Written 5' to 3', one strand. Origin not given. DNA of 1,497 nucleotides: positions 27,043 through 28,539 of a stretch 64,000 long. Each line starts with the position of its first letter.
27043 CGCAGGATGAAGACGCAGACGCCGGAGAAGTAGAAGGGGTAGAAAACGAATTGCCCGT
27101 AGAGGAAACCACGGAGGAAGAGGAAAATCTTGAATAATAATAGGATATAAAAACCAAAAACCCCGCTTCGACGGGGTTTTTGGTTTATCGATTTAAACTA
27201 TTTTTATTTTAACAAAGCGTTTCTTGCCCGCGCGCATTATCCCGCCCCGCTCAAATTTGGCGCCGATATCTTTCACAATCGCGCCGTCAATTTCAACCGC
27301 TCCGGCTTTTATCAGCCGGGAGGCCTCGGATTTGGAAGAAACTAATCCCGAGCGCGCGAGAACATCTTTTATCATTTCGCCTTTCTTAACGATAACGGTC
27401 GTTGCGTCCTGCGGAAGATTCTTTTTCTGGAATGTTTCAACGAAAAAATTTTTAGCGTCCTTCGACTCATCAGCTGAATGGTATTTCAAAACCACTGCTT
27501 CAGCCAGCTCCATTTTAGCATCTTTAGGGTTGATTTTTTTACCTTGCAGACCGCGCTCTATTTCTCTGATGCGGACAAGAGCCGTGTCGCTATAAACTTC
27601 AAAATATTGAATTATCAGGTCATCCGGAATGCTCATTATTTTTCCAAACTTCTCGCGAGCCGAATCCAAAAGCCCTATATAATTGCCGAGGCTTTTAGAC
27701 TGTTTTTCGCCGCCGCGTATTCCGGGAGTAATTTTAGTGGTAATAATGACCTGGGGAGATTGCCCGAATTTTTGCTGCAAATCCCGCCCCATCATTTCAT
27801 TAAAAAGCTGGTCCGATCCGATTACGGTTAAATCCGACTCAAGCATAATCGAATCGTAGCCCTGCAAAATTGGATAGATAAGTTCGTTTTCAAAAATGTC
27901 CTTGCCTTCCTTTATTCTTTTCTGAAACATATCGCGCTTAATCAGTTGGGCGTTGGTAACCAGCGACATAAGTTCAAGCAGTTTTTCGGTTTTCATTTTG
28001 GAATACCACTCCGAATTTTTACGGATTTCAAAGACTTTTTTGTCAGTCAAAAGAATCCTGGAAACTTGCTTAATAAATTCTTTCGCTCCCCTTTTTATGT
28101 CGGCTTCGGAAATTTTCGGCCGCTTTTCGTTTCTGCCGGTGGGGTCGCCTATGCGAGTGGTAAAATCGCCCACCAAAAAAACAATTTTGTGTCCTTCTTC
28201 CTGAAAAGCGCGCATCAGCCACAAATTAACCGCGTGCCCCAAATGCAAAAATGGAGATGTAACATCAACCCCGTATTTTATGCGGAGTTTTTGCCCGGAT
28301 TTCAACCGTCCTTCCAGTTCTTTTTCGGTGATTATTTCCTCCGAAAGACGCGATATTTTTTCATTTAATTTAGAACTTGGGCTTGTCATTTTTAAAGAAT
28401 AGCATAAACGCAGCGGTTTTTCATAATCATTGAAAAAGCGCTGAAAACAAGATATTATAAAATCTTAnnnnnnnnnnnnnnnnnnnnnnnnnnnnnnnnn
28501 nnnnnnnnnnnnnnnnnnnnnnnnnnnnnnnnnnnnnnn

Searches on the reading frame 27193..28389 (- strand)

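Call 20: search_protein_families(library=pfam, max_evalue=0.001, proteins=[window:27193-28389:-])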
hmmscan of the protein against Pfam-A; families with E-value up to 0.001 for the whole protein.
window:27193-28389:- (398 aa): 4 families
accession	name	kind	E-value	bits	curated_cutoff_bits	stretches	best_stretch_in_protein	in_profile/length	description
PF00579.31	tRNA-synt_1b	-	3.9e-55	187.7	21.1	1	32-321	3-292/292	tRNA synthetases class I (W and Y)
PF01479.30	S4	-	2.5e-09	37.2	22.8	1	342-378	5-41/48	S4 domain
PF22421.1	SYY_C-terminal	-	1.6e-05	25.2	27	1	331-390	12-78/83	Tyrosine--tRNA ligase SYY-like C-terminal domain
PF16714.10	TyrRSs_C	-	0.00082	19.6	30.6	0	338-370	21-53/120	Tyrosyl-tRNA synthetase C-terminal domain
